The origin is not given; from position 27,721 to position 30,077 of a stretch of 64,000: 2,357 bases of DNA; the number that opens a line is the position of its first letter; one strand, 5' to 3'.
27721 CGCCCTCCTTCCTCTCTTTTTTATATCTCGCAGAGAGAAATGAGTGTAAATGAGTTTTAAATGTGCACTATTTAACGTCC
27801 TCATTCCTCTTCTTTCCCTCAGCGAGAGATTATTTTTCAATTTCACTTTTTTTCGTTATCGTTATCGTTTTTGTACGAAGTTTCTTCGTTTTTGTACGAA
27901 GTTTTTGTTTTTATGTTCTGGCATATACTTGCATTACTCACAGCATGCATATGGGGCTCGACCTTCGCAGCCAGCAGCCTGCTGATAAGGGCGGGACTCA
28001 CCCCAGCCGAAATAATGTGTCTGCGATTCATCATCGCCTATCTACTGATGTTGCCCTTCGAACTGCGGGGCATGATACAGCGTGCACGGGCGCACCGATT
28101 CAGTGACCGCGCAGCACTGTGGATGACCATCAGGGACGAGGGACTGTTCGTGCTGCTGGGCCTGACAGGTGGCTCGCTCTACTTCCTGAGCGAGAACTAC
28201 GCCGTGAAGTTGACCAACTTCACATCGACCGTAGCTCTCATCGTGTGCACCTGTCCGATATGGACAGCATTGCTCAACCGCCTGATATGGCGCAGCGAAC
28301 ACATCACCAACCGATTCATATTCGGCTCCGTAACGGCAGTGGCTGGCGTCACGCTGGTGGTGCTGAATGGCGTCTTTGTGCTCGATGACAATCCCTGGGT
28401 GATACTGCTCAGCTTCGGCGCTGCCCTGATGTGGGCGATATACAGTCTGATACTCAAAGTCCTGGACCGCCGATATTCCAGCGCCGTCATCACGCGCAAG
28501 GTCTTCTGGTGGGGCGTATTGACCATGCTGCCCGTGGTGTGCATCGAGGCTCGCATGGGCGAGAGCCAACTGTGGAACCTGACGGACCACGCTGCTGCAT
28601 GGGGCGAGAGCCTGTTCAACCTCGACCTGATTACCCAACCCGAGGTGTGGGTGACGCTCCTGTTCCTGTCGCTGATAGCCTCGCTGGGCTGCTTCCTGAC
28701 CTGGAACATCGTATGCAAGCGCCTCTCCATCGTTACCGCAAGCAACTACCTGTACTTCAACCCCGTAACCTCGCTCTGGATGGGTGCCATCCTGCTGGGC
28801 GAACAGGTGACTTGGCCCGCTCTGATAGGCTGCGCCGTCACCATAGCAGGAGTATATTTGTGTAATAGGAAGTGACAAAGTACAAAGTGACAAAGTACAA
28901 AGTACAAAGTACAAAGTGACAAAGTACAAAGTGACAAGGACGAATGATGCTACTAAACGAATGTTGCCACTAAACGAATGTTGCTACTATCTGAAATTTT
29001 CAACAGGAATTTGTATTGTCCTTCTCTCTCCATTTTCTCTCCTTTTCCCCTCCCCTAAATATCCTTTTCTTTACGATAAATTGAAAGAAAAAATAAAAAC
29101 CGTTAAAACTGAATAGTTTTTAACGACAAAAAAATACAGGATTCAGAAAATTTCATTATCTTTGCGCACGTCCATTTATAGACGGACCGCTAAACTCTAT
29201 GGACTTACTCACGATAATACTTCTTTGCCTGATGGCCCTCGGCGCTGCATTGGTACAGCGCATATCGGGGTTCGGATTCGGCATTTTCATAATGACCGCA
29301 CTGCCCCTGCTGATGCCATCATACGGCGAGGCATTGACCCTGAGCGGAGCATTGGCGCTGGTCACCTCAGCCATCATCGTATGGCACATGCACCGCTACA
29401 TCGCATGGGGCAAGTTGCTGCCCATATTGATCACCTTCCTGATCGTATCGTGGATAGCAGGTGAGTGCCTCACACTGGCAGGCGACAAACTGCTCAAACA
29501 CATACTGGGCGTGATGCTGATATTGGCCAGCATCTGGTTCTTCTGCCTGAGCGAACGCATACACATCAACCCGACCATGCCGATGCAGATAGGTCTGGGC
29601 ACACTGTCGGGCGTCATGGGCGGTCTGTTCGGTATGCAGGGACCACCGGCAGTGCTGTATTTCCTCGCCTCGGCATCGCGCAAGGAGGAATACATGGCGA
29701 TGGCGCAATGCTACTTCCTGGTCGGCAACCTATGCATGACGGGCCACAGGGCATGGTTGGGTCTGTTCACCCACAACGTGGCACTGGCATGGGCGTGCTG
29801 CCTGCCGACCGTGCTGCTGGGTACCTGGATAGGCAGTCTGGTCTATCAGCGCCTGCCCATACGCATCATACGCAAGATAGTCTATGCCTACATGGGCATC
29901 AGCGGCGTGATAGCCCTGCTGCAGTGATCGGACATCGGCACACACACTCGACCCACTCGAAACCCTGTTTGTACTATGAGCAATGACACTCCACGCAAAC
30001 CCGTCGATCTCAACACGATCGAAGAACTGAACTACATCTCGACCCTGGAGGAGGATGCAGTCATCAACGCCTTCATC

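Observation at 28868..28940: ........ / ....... two-word tandem arrays recur at five intergenic loci in both orientations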

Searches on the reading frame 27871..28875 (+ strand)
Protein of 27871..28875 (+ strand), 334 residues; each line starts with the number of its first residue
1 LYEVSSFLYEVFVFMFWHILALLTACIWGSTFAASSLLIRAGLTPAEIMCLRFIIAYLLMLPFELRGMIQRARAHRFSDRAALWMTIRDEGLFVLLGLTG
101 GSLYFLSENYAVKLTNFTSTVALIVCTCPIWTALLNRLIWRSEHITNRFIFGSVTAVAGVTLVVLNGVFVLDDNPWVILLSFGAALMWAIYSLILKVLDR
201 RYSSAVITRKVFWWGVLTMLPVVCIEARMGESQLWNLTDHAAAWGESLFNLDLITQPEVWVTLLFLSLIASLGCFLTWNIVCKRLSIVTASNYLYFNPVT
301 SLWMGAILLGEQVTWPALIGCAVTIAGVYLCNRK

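Call 18: search_protein_families(library=pfam, proteins=[window:27871-28875:+])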
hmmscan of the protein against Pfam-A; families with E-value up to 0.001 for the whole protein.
window:27871-28875:+ (334 aa): 1 family
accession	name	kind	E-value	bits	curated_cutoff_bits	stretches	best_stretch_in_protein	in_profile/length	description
PF00892.27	EamA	-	5e-28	98.5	28.2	2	16-164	2-134/135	EamA-like transporter family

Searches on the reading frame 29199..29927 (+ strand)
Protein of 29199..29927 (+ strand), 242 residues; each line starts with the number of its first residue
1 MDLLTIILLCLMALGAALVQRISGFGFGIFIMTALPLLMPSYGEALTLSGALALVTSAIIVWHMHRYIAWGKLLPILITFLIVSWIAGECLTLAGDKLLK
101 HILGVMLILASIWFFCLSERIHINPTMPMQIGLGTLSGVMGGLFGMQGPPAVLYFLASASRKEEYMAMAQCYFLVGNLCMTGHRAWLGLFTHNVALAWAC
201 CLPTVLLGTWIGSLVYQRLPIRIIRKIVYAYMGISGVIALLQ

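Call 18: search_protein_families(library=pfam, proteins=[window:29199-29927:+])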
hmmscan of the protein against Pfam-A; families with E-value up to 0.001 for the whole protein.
window:29199-29927:+ (242 aa): 1 family
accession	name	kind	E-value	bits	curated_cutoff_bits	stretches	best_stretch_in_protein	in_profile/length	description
PF01925.25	TauE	-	5.9e-24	85.5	32.6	1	10-237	2-235/237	Sulfite exporter TauE/SafE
